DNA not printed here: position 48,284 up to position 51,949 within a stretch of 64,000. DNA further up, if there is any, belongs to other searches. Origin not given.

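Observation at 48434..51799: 1121-aa beta-helix repeat protein in the PilY1 position of the pilus locus, with a recent exact internal duplication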

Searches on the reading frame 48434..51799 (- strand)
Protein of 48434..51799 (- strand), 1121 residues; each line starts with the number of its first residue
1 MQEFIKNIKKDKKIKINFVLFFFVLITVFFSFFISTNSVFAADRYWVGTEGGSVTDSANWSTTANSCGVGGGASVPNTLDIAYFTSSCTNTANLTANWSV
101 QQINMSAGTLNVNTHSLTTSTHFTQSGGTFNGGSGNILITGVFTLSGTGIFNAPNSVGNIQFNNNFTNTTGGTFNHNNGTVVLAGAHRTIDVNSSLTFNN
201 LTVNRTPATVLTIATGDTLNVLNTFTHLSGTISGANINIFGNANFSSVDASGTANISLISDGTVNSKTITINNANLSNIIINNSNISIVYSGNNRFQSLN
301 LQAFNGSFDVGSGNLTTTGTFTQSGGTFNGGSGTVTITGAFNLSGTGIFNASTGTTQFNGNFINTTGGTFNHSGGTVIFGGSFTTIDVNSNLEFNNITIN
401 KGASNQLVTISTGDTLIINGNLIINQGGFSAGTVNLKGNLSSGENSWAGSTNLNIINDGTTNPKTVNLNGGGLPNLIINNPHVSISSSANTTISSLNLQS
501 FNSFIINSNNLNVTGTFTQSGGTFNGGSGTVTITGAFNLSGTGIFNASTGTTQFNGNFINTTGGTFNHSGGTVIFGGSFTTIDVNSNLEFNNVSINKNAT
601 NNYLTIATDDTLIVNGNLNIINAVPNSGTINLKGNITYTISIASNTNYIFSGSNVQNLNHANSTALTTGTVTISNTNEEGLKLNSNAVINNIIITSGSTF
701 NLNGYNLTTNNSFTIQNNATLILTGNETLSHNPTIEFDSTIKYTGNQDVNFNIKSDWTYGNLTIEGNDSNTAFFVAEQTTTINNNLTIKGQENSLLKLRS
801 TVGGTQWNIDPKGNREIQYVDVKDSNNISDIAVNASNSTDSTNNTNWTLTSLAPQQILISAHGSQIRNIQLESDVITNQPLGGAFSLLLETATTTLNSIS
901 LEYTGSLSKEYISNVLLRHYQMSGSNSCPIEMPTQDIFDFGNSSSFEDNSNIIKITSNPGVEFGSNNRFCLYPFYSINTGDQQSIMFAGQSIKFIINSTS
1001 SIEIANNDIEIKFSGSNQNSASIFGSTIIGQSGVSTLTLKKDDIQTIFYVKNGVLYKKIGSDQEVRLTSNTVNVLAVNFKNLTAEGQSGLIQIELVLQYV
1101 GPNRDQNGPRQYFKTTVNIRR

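Call 7: search_protein_families(library=pfam, proteins=[window:48434-51799:-], max_evalue=0.01)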
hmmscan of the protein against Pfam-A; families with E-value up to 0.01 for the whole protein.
window:48434-51799:- (1121 aa): 1 family
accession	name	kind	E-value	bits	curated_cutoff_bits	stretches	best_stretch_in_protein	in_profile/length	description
PF23747.2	Ig-like_CATSPERD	-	4.8e-05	24.2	27.8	0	580-676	13-104/120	CATSPERD Ig-like domain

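Call 10: find_homologous_proteins(query=window:48434-51799:-)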
Query window:48434-51799:- (1121 aa): 263 proteins with E <= 0.001 among 8000 candidates; the best 120 are listed.
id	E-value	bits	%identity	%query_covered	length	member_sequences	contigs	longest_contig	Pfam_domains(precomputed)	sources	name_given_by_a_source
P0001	1.2e-183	631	40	99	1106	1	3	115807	-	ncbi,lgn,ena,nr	ncbi:MAG TPA: hypothetical protein PKA60_00045 [Candidatus Paceibacterota bacterium]|nr:hypothetical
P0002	8.0e-109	383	32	47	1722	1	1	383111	-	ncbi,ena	-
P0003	8.3e-99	350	42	29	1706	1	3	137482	-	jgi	jgi:hypothetical protein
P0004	2.2e-97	345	31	72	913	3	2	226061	-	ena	-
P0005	1.5e-90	323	33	58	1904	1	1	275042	-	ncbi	-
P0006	1.9e-82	296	33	67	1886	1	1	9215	-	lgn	-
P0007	1.1e-76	277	32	59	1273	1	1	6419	-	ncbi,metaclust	ncbi:MAG: hypothetical protein UY72_C0066G0005, partial [Candidatus Uhrbacteria bacterium GW2011_GWD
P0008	7.3e-76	274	31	60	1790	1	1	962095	PF00395.26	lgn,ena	-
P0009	1.8e-73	266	29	61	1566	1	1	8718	-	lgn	-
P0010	2.7e-70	255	32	56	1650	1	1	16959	PF18962.8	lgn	-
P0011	2.0e-63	233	29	54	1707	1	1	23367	PF18962.8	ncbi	-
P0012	6.5e-62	228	30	57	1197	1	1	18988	-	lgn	-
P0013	1.5e-61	226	32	63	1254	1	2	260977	PF18962.8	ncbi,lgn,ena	-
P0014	1.4e-59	220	30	69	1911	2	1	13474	PF00395.26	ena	-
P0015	1.3e-56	210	28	75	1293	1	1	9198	PF05860.20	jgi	jgi:filamentous hemagglutinin family protein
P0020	1.4e-53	200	34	18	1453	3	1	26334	-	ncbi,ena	-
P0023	1.7e-51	193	31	24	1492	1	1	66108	-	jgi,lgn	jgi:hypothetical protein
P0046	4.4e-39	152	36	27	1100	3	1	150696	PF13385.14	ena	-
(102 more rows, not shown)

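Call 11: find_encoding_contigs(protein=P0001, flank=10000, max_places=3)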
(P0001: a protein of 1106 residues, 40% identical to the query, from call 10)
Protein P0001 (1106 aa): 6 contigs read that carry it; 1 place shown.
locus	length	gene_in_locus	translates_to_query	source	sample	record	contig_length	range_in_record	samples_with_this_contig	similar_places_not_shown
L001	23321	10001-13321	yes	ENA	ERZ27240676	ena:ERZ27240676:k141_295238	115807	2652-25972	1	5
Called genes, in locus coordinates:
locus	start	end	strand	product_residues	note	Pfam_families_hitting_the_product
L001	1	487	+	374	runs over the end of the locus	-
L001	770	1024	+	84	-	-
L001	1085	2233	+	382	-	-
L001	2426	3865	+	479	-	PF05970:PIF1, PF13245:AAA_19, PF13401:AAA_22 (weak), PF13604:AAA_30, PF21530:Pif1_2B_dom (weak)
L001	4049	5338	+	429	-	PF00070:Pyr_redox (faint), PF00890:FAD_binding_2 (weak), PF01134:GIDA (faint), PF01266:DAO (faint), PF03486:HI0933_like, PF07992:Pyr_redox_2 (weak), PF12831:FAD_oxidored, PF22780:HI0933_like_1st, +1 more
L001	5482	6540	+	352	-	PF00793:DAHP_synth_1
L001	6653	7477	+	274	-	PF01209:Ubie_methyltran, PF05401:NodS (weak), PF13489:Methyltransf_23, PF07021:MetW (weak), PF08241:Methyltransf_11, PF08242:Methyltransf_12, PF13649:Methyltransf_25, PF13847:Methyltransf_31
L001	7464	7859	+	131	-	-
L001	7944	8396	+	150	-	PF09424:YqeY, PF02637:GatB_Yqey (faint)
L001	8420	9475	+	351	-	PF02646:RmuC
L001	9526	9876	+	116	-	PF00829:Ribosomal_L21p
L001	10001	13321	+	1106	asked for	-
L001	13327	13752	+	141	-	-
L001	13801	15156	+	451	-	PF11104:PilM_2, PF06723:MreB_Mbl (faint), PF14450:FtsA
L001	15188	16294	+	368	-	PF01926:MMR_HSR1, PF02421:FeoB_N, PF06071:YchF-GTPase_C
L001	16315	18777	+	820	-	PF00133:tRNA-synt_1, PF09334:tRNA-synt_1g, PF13603:tRNA-synt_1_2, PF00133:tRNA-synt_1, PF09334:tRNA-synt_1g (weak), PF08264:Anticodon_1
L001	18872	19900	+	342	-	PF04545:Sigma70_r4, PF05066:HARE-HTH (weak)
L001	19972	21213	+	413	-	PF26449:DUF8128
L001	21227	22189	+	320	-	PF02618:YceG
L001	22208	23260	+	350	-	PF02540:NAD_synthase (faint), PF03054:tRNA_Me_trans, PF20259:tRNA_Me_trans_M, PF20258:tRNA_Me_trans_C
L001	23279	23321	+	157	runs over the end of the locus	PF27154:ORF11_beta (faint)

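Call 12: find_encoding_contigs(protein=window:48434-51799:-, flank=10000, max_places=3)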
Protein window:48434-51799:- (1121 aa): no gene with exactly this product is on record in the collection.

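Call 16: find_encoding_contigs(protein=P0004, flank=8000, max_places=2)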
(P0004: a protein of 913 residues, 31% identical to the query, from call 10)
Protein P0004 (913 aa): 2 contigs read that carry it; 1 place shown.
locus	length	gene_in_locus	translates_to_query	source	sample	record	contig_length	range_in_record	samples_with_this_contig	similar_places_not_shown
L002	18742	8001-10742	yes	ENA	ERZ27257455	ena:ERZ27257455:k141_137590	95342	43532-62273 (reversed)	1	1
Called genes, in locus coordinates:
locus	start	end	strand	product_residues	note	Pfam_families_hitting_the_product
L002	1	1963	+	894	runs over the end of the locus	PF02861:Clp_N, PF23569:NBD_SMAX1, PF00004:AAA, PF17871:AAA_lid_9, PF00004:AAA, PF07724:AAA_2, PF07728:AAA_5, PF10431:ClpB_D2-small, +5 more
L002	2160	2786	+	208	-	PF04203:Sortase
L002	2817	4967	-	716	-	PF00133:tRNA-synt_1, PF09334:tRNA-synt_1g (weak), PF08264:Anticodon_1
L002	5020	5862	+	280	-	PF01209:Ubie_methyltran (weak), PF05401:NodS (weak), PF13489:Methyltransf_23, PF13649:Methyltransf_25, PF13847:Methyltransf_31, PF08241:Methyltransf_11, PF08242:Methyltransf_12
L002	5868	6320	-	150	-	PF09424:YqeY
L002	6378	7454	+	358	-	PF02646:RmuC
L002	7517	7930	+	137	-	PF00829:Ribosomal_L21p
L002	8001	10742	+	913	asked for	-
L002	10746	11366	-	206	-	PF21176:RecR_HhH, PF01751:Toprim (weak), PF13662:Toprim_4, PF21175:RecR_C (weak)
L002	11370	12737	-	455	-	PF00772:DnaB, PF06745:ATPase (faint), PF03796:DnaB_C, PF13481:AAA_25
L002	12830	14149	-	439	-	PF00133:tRNA-synt_1 (faint), PF01406:tRNA-synt_1e, PF09334:tRNA-synt_1g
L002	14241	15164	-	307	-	PF01544:CorA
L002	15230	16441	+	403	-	PF22694:CtpB_N-like (weak), PF00595:PDZ, PF13180:PDZ_2, PF17820:PDZ_6, PF03572:Peptidase_S41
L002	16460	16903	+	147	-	PF01281:Ribosomal_L9_N, PF03948:Ribosomal_L9_C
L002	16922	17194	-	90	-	PF01016:Ribosomal_L27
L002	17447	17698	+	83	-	-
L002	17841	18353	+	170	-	-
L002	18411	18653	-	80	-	-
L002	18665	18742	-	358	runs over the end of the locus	PF02388:FemAB, PF13480:Acetyltransf_6 (weak), PF02388:FemAB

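Call 17: find_encoding_contigs(protein=P0046, flank=8000, max_places=2)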
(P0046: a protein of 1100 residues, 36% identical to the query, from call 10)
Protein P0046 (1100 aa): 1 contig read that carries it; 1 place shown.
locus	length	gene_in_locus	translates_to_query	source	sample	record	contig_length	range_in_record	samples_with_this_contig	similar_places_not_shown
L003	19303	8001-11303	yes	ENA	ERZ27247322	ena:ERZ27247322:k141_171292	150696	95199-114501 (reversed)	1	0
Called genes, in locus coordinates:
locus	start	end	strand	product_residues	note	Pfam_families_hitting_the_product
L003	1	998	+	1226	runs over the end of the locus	PF04997:RNA_pol_Rpb1_1, PF00623:RNA_pol_Rpb1_2, PF04983:RNA_pol_Rpb1_3, PF05000:RNA_pol_Rpb1_4 (weak), PF04998:RNA_pol_Rpb1_5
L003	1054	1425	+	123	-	-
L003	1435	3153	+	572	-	PF01807:Zn_ribbon_DnaG, PF08275:DNAG_N, PF01751:Toprim, PF13662:Toprim_4, PF13155:Toprim_2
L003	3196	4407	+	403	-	PF03979:Sigma70_r1_1, PF00140:Sigma70_r1_2, PF04542:Sigma70_r2, PF04539:Sigma70_r3, PF04545:Sigma70_r4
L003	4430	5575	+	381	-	PF01409:tRNA-synt_2d, PF03147:FDX-ACB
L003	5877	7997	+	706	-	PF02518:HATPase_c, PF00204:DNA_gyraseB, PF01751:Toprim, PF00986:DNA_gyraseB_C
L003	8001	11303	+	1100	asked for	PF13385:Laminin_G_3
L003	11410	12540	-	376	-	PF21543:CvfB_2nd (faint), PF00575:S1, PF23459:S1_RRP5 (faint), PF00575:S1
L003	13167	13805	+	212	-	PF13483:Lactamase_B_3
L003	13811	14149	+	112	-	-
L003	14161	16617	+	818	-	PF00521:DNA_topoisoIV, PF03989:DNA_gyraseA_C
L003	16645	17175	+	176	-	PF01209:Ubie_methyltran, PF08704:GCD14 (weak), PF13489:Methyltransf_23 (weak), PF01135:PCMT, PF13847:Methyltransf_31, PF08241:Methyltransf_11, PF08242:Methyltransf_12, PF13649:Methyltransf_25, +3 more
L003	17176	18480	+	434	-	PF01547:SBP_bac_1, PF13416:SBP_bac_8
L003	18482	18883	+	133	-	PF18895:T4SS_pilin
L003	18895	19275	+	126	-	PF18895:T4SS_pilin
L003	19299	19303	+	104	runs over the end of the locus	PF18895:T4SS_pilin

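Call 18: find_encoding_contigs(protein=P0003, flank=8000, max_places=2)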
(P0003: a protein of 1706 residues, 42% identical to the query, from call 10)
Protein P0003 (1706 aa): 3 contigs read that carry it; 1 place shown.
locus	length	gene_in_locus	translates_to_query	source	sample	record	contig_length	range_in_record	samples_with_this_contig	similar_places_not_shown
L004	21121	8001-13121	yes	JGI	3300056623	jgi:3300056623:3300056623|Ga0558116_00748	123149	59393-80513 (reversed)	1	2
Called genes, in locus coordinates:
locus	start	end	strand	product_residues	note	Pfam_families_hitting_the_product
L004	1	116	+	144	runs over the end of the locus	PF00293:NUDIX, PF14815:NUDIX_4 (weak)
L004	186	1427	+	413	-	PF00817:IMS, PF11798:IMS_HHH (weak), PF11799:IMS_C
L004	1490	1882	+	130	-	PF01219:DAGK_prokar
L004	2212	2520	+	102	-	-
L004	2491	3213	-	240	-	PF01479:S4 (weak), PF01728:FtsJ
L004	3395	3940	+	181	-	PF07963:N_methyl (weak)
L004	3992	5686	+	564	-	PF05157:MshEN (weak), PF00437:T2SSE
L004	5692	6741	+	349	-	PF00482:T2SSF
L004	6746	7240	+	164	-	-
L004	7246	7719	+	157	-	PF07963:N_methyl (weak)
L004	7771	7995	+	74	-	-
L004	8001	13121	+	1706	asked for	-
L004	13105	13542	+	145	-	-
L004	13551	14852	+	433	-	PF11104:PilM_2, PF14450:FtsA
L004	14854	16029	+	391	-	PF07690:MFS_1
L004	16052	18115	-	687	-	PF00753:Lactamase_B, PF12706:Lactamase_B_2 (weak), PF22505:RNase_J_b_CASP, PF17770:RNase_J_C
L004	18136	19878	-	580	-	PF00496:SBP_bac_5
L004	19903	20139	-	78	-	PF03840:SecG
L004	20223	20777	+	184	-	PF04011:LemA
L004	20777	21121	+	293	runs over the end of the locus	PF01435:Peptidase_M48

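Call 22: search_protein_families(library=ncbifam, proteins=[window:48434-51799:-], max_evalue=0.01)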
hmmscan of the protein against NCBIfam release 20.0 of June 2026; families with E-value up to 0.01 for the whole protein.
window:48434-51799:- (1121 aa): 0 families

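Call 33: find_encoding_contigs(protein=P0005, flank=8000, max_places=1)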
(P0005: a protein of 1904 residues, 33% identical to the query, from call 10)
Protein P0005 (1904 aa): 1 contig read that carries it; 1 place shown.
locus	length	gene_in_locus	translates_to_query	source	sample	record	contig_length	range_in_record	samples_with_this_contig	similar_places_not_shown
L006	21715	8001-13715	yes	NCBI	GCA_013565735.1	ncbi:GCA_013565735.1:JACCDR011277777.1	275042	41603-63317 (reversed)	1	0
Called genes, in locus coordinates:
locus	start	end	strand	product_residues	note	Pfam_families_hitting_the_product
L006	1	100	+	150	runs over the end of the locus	PF08570:DUF1761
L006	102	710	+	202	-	PF06821:Ser_hydrolase (weak), PF00561:Abhydrolase_1 (weak)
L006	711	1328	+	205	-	PF00300:His_Phos_1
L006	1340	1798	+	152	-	-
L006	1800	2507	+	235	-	PF09335:VTT_dom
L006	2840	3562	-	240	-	PF01479:S4, PF01728:FtsJ, PF13649:Methyltransf_25 (weak)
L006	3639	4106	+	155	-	PF07963:N_methyl (weak)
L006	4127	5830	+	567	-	PF05157:MshEN (weak), PF00437:T2SSE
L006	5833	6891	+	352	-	PF00482:T2SSF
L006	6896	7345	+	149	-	-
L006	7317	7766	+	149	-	-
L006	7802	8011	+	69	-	-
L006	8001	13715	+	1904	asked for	-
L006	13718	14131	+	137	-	-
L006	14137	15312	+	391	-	PF11104:PilM_2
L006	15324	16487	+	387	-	PF07690:MFS_1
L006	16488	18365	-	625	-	PF00753:Lactamase_B, PF12706:Lactamase_B_2 (weak), PF22505:RNase_J_b_CASP, PF17770:RNase_J_C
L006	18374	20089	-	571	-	PF00496:SBP_bac_5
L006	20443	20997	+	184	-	PF04011:LemA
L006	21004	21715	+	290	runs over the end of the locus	PF01435:Peptidase_M48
